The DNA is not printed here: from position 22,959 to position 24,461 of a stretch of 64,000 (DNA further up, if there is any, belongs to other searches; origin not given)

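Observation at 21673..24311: Operon of a 62-aa ORF plus two tandem, catalytically degenerate RelA/SpoT-fold paralogs with a shared novel C-terminal domain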

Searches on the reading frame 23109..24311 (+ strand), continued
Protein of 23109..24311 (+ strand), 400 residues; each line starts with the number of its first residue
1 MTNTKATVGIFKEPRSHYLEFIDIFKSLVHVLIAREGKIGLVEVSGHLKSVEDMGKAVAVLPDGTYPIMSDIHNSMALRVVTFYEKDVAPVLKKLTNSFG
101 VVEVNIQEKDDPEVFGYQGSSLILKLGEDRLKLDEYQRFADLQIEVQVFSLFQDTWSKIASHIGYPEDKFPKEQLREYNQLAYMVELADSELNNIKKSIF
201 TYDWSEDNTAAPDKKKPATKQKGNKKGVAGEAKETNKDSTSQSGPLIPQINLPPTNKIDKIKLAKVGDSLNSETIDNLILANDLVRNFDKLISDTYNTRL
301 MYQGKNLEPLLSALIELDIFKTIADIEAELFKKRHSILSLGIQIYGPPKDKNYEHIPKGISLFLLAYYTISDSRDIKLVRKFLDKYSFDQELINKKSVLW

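Call 37: search_protein_representatives(alignment_id=A1)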
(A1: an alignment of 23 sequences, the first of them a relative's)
Query: 23 sequences, 403 profile positions. Proteins with E-value up to 0.001 (for the whole library): 6577; up to 1e-10: 4229; up to 1e-30: 1394. The best 150 are listed.
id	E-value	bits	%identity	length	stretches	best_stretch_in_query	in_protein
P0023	1.0e-153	528.6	-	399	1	1-395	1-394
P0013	3.0e-130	451.3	-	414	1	2-403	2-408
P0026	4.2e-129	447.5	-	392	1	4-394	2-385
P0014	5.4e-122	424.1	-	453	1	1-401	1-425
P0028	1.1e-118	413.1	-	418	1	1-388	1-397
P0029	3.7e-112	391.7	-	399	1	1-396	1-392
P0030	3.3e-96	339.2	-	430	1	8-402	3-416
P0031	6.0e-89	315.3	-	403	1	1-400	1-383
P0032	9.1e-88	311.4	-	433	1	9-400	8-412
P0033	3.0e-87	309.7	-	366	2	1-224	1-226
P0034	1.1e-86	307.8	-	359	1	11-379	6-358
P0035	4.7e-86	305.7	-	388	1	6-394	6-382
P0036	9.0e-84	298.2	-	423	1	8-400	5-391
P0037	3.6e-82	292.9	-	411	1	9-399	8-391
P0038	1.1e-81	291.4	-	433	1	10-397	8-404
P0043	6.5e-71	255.9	-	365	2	11-209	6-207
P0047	7.2e-66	239.2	-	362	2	5-215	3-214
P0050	2.5e-64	234.2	-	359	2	10-209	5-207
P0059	2.4e-61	224.3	-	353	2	5-208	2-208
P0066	1.5e-59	218.5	-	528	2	13-211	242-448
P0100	1.3e-56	208.7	-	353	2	11-214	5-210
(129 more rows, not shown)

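Call 38: list_cluster_members(proteins=[P0029, P0030, P0031, P0034, P0043, P0047, P0050, P0059, P0066, P0100])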
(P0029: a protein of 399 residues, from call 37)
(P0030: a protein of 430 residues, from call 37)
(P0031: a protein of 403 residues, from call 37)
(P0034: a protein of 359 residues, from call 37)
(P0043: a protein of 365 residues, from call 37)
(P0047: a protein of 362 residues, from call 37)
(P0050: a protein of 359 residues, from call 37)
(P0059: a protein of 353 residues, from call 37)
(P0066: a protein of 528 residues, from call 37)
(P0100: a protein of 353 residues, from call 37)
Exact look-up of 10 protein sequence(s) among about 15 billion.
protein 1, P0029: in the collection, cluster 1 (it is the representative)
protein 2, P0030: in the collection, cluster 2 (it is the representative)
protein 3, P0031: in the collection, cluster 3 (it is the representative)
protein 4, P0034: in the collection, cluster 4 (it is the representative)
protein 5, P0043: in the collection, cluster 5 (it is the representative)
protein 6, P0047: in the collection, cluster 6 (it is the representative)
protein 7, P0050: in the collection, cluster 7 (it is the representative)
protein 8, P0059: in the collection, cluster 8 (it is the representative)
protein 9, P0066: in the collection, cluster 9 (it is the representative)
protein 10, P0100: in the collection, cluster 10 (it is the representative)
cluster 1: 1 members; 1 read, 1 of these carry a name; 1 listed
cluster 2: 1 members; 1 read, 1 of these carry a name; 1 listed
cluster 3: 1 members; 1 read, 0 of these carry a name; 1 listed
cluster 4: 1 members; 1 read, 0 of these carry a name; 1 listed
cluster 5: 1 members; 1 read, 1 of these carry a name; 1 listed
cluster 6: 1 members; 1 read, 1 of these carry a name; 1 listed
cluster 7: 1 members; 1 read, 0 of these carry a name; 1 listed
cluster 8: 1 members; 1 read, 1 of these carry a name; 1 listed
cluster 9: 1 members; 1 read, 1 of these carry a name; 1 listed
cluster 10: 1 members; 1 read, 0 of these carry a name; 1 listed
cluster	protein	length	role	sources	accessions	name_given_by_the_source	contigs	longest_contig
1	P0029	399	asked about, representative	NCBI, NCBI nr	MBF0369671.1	MAG: hypothetical protein HQL52_09470 [Magnetococcales bacterium] | hypothetical protein [Magnetococcales bacterium]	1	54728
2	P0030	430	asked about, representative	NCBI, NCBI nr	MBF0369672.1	MAG: hypothetical protein HQL52_09475 [Magnetococcales bacterium] | hypothetical protein [Magnetococcales bacterium]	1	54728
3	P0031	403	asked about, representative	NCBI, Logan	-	-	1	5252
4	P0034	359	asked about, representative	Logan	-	-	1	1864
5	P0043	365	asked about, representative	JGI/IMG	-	putative GTP pyrophosphokinase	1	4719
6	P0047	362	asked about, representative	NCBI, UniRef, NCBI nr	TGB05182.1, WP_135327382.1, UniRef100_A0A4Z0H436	GTP pyrophosphokinase [Halobacillus salinus] | (P)ppGpp synthetase n=1 Tax=Halobacillus salinus TaxID=192814 RepID=A0A4Z0H436_9BACI | (p)ppGpp synthetase [Halobacillus salinus]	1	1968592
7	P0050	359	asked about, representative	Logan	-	-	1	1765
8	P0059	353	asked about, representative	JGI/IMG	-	putative GTP pyrophosphokinase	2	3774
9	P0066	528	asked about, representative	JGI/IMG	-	ppGpp synthetase/RelA/SpoT-type nucleotidyltranferase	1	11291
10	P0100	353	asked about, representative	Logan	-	-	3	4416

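Call 39: search_solved_structures(query=P0047, max_evalue=0.01, show_alignments=1)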
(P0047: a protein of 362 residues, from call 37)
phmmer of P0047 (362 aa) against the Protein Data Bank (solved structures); distinct sequences matched with E-value up to 0.01: 8.
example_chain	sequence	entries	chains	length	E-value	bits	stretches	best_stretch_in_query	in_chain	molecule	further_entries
3l9d_A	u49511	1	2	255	2.7e-15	59.9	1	44-212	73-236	Putative GTP pyrophosphokinase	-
2be3_A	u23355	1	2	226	5.1e-14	55.7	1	42-207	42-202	GTP pyrophosphokinase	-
6fgk_A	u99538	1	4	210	2.8e-12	50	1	45-199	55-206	GTP pyrophosphokinase YwaC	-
6fgj_A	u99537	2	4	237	1.2e-10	44.7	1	38-184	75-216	GTP pyrophosphokinase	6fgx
6ewz_A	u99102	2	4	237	1.2e-10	44.6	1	38-198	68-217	GTP pyrophosphokinase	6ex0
5f2v_V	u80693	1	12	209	1.3e-10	44.5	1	45-208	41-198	GTP pyrophosphokinase YjbM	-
5dec_A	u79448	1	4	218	1.6e-10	44.2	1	45-208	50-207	GTP pyrophosphokinase YjbM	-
5ded_D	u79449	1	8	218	1.6e-10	44.2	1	45-208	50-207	GTP pyrophosphokinase YjbM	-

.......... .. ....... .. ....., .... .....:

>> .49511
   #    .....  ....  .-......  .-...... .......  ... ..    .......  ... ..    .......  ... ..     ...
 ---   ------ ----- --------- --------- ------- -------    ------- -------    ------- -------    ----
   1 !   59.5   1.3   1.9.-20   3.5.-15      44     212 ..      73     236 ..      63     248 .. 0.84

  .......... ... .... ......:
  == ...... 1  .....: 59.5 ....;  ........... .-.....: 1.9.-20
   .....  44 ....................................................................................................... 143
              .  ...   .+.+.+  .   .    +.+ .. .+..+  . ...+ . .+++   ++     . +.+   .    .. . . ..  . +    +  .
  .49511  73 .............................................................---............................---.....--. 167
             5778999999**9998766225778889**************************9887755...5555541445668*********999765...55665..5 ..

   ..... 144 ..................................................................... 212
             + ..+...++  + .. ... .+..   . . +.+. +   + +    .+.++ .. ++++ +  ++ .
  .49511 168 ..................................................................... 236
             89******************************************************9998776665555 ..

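Call 40: search_protein_families(library=pfam, proteins=[P0047, P0043, P0059, P0100, P0066, P0030, P0031, P0034], max_evalue=0.01)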
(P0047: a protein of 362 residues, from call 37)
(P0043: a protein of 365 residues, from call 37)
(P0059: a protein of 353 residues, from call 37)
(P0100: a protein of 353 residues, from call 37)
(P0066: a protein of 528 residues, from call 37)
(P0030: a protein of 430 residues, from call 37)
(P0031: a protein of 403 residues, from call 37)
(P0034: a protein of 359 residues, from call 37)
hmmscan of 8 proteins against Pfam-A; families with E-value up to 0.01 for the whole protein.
P0047 (362 aa): 1 family
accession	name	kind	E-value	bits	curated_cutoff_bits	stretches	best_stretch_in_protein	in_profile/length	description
PF04607.23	RelA_SpoT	-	7.9e-23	81.3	27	1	47-170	1-111/113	Region found in RelA / SpoT proteins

P0043 (365 aa): 1 family
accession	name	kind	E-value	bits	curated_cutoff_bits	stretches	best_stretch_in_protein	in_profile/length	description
PF04607.23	RelA_SpoT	-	7e-21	75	27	1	46-169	2-111/113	Region found in RelA / SpoT proteins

P0059 (353 aa): 1 family
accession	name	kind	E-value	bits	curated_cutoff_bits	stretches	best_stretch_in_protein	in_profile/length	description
PF04607.23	RelA_SpoT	-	1.4e-20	74.1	27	1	47-170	1-110/113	Region found in RelA / SpoT proteins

P0100 (353 aa): 1 family
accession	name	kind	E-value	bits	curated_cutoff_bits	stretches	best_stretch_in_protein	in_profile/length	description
PF04607.23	RelA_SpoT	-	4.8e-20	72.4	27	1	44-166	1-110/113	Region found in RelA / SpoT proteins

P0066 (528 aa): 1 family
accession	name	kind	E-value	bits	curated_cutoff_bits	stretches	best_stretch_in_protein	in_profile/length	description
PF04607.23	RelA_SpoT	-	2.2e-32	112.1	27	2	53-183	2-110/113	Region found in RelA / SpoT proteins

P0030 (430 aa): 1 family
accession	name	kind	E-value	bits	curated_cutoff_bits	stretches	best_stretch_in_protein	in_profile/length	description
PF04607.23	RelA_SpoT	-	2.4e-09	37.9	27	1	45-170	1-111/113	Region found in RelA / SpoT proteins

P0031 (403 aa): 1 family
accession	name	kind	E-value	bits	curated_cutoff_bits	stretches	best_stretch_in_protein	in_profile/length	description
PF04607.23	RelA_SpoT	-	4.5e-14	53.1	27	1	50-173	1-110/113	Region found in RelA / SpoT proteins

P0034 (359 aa): 1 family
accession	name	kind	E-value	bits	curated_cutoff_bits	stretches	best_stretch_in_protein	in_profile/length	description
PF04607.23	RelA_SpoT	-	2.3e-05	25.1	27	1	63-156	18-99/113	Region found in RelA / SpoT proteins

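Call 41: find_encoding_contigs(protein=P0047, flank=6000, max_places=2)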
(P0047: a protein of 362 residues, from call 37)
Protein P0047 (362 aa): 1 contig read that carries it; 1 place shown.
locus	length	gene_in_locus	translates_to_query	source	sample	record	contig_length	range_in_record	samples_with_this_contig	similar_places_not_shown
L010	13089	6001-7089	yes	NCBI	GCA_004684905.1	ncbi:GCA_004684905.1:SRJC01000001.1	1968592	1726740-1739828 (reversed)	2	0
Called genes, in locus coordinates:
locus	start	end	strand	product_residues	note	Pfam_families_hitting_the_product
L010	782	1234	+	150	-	-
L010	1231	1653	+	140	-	-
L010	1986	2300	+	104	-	-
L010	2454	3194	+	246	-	PF20712:CyanoTRADDas_TM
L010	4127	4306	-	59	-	-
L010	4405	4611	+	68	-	PF17356:PBSX_XtrA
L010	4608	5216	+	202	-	-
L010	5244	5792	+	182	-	-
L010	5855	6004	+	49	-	PF17356:PBSX_XtrA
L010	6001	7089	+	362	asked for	PF04607:RelA_SpoT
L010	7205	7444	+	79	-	-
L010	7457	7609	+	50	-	PF13518:HTH_28 (weak)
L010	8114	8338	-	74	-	-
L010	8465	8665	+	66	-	-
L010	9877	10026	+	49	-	PF10805:DUF2730 (weak)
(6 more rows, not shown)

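Call 46: search_protein_families(library=padloc, proteins=[P0047, P0043, P0059, P0031, P0030], max_evalue=0.01)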
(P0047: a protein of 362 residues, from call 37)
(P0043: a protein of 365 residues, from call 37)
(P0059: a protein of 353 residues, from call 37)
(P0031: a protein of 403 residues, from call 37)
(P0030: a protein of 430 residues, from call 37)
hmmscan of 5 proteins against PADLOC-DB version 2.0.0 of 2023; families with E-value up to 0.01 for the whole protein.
P0047 (362 aa): 1 family
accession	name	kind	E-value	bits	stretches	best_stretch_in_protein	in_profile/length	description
PDLC04999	PDC-S33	-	1.7e-16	58.6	1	43-159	66-175/349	-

P0043 (365 aa): 1 family
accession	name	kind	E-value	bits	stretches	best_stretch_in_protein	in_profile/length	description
PDLC04999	PDC-S33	-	6.5e-17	60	1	23-158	49-175/349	-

P0059 (353 aa): 1 family
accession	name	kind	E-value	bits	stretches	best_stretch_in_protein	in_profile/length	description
PDLC04999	PDC-S33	-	4.5e-18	63.8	1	21-160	45-175/349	-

P0031 (403 aa): 1 family
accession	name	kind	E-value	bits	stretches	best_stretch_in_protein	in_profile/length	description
PDLC04999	PDC-S33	-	2.3e-12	45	1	44-162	64-174/349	-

P0030 (430 aa): 1 family
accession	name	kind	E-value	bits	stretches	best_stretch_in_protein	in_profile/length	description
PDLC04999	PDC-S33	-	1.9e-07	28.8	1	32-158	58-174/349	-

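Call 47: search_protein_families(library=ncbifam, proteins=[P0047, P0043, P0059, P0031, P0030], max_evalue=0.01)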
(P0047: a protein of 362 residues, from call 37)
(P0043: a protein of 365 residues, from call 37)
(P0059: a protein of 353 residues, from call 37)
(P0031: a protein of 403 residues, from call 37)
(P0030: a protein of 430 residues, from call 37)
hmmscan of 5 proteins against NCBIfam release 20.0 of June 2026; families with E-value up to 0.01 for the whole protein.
P0047 (362 aa): 2 families
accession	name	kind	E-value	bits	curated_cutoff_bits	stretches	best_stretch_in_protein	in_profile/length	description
NF053588.1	GTPPhKinYjbM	equivalog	1.2e-18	67.7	320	1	43-204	38-194/201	GTP diphosphokinase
TIGR00691.1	spoT_relA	subfamily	9.2e-07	27.6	499.2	1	15-128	179-287/687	RelA/SpoT family protein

P0043 (365 aa): 1 family
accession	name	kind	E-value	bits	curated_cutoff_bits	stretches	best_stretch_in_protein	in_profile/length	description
NF053588.1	GTPPhKinYjbM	equivalog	7.6e-19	68.3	320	1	34-203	31-194/201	GTP diphosphokinase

P0059 (353 aa): 2 families
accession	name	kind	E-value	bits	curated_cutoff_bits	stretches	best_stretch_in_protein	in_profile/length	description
NF053588.1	GTPPhKinYjbM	equivalog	1.7e-22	80.2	320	1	38-205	33-194/201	GTP diphosphokinase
TIGR00691.1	spoT_relA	subfamily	3.3e-05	22.4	499.2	1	14-128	178-286/687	RelA/SpoT family protein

P0031 (403 aa): 1 family
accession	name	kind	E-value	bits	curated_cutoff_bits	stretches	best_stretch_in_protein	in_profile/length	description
NF053588.1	GTPPhKinYjbM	equivalog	2.8e-09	37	320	1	45-205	37-191/201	GTP diphosphokinase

P0030 (430 aa): 1 family
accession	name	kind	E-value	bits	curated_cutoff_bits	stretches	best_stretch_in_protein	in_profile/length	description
NF053588.1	GTPPhKinYjbM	equivalog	4.2e-07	29.9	320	1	41-198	38-189/201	GTP diphosphokinase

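Call 55: find_encoding_contigs(protein=P0029, flank=8000, max_places=1)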
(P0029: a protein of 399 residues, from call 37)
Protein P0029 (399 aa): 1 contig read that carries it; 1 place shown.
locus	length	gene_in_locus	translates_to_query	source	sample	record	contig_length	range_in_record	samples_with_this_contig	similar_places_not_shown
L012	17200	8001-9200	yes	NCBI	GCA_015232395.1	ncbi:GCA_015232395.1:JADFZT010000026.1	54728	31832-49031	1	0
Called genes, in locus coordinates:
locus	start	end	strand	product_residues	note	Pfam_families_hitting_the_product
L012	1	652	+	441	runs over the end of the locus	PF00072:Response_reg, PF13426:PAS_9, PF00990:GGDEF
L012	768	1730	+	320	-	PF12849:PBP_like_2 (weak)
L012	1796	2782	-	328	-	-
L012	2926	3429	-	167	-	-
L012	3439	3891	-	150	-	-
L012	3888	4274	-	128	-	-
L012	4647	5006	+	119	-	PF01521:Fe-S_biosyn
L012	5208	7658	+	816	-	PF02190:LON_substr_bdg, PF13191:AAA_16 (faint), PF00004:AAA, PF07724:AAA_2 (weak), PF07728:AAA_5, PF22667:Lon_lid, PF05362:Lon_C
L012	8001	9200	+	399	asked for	PF04607:RelA_SpoT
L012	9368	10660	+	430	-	PF04607:RelA_SpoT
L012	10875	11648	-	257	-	PF02811:PHP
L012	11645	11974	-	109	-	PF00226:DnaJ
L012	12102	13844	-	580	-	PF02690:Na_Pi_cotrans, PF01895:PhoU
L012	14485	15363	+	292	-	PF01791:DeoC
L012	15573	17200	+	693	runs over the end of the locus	PF00596:Aldolase_II, PF00106:adh_short, PF01370:Epimerase, PF08659:KR, PF13561:adh_short_C2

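Call 63: find_related_loci(query=A3, collection=genome_contigs, flank=5000)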
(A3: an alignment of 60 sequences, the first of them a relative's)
Query A3 (362 aa) in genome_contigs; peptide patterns used: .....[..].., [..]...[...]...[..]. (x = any residue, [..] = any of these).
600 stretches matched a pattern (row limit reached: there are more); 569 encode a relative of the query (tblastn E <= 1e-3); the best 80 are kept; 80 distinct loci.
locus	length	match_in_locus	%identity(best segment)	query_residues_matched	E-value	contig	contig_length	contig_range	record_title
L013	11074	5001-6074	39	1-361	2e-83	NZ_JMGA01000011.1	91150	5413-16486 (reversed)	Desulfosporosinus sp. HMP52 Desulfosporosinus_HMP51_contig_11, whole genome shotgun sequence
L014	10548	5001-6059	39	1-356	2e-83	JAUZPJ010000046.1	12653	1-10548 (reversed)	MAG: Bacillota bacterium isolate bin54(3d) LAKLFDKO_46, whole genome shotgun sequence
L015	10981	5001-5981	40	30-359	6e-78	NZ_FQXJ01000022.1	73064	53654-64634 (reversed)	Desulfosporosinus lacus DSM 15449, whole genome shotgun sequence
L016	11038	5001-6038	41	8-358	8e-78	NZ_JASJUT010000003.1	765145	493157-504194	Pseudoalteromonas obscura strain P94 NODE_3_length_765145_cov_22.084597, whole genome shotgun sequence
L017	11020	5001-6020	39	9-350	4e-77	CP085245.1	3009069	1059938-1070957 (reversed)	Marinobacter nauticus strain ABH-585 chromosome, complete genome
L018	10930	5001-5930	43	9-323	2e-77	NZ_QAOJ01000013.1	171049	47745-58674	Pseudomonas sp. GV071 Ga0189753_113, whole genome shotgun sequence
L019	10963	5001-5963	45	9-327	4e-77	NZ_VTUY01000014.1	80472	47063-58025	Bacillus sp. CH30_1T scaffold14.1, whole genome shotgun sequence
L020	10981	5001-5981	41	9-335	2e-76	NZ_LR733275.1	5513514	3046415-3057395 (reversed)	Massilia sp. 9I isolate Massilia sp. 9I, whole genome shotgun sequence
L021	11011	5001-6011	37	5-335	2e-75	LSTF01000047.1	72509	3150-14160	Betaproteobacteria bacterium SCGC AG-212-J23 AG-212-J23.3, whole genome shotgun sequence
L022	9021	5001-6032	38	9-355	8e-75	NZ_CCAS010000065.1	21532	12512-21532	Neobacillus jeddahensis strain JCE, whole genome shotgun sequence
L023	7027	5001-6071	40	1-354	2e-74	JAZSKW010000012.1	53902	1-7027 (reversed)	MAG: Christensenellaceae bacterium isolate T1900044559_TS20190025.MAGScoT_cleanbin_000013 SGB_351_k141_2552326, whole ge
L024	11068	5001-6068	37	9-360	4e-74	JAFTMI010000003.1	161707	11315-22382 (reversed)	MAG: Oscillospiraceae bacterium isolate RGIG3949 Roe_deer_Cecum-3__c1683, whole genome shotgun sequence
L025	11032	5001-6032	38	9-355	1e-73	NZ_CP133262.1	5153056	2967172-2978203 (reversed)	Neobacillus sp. OS1-33 chromosome, complete genome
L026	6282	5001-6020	42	9-353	1e-78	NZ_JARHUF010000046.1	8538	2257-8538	Vibrio sp. CAU 1672 contig46, whole genome shotgun sequence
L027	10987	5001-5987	40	9-340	2e-73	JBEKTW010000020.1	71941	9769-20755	MAG: Bacteroidota bacterium isolate SPRUCE 567 SPRUCE_567_20, whole genome shotgun sequence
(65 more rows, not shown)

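Call 77: find_related_loci(query=A3, collection=viral_contigs, flank=3000)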
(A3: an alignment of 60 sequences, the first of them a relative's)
Query A3 (362 aa) in viral_contigs; peptide patterns used: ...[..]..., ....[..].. (x = any residue, [..] = any of these).
128 stretches matched a pattern; 83 encode a relative of the query (tblastn E <= 1e-3); the best 80 are kept; 80 distinct loci.
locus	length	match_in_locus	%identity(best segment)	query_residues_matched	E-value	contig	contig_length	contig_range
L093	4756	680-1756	44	6-362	1e-87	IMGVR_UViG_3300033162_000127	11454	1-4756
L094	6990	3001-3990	44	4-335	4e-85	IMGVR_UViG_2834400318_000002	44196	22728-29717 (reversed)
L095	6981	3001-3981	43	9-341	8e-79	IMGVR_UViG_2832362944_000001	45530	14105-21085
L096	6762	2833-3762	43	9-323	1e-77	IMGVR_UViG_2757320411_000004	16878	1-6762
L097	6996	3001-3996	41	9-340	7e-77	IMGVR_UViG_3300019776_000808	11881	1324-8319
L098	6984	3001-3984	41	9-339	7e-76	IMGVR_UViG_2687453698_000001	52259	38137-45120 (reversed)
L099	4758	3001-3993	40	6-336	2e-75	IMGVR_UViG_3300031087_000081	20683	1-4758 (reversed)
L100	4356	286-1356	39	1-354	2e-74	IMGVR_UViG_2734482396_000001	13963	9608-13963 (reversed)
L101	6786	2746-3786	39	7-355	2e-74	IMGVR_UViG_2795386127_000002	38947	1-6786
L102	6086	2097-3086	41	9-334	9e-74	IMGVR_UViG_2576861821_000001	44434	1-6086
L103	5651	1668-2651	40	9-335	4e-73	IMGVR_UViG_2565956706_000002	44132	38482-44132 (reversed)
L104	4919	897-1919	38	1-339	1e-72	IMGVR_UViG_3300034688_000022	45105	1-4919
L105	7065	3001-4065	39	9-349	2e-72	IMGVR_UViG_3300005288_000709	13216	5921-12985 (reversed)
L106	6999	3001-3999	41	9-331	4e-71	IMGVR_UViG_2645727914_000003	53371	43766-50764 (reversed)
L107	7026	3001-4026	38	8-351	2e-71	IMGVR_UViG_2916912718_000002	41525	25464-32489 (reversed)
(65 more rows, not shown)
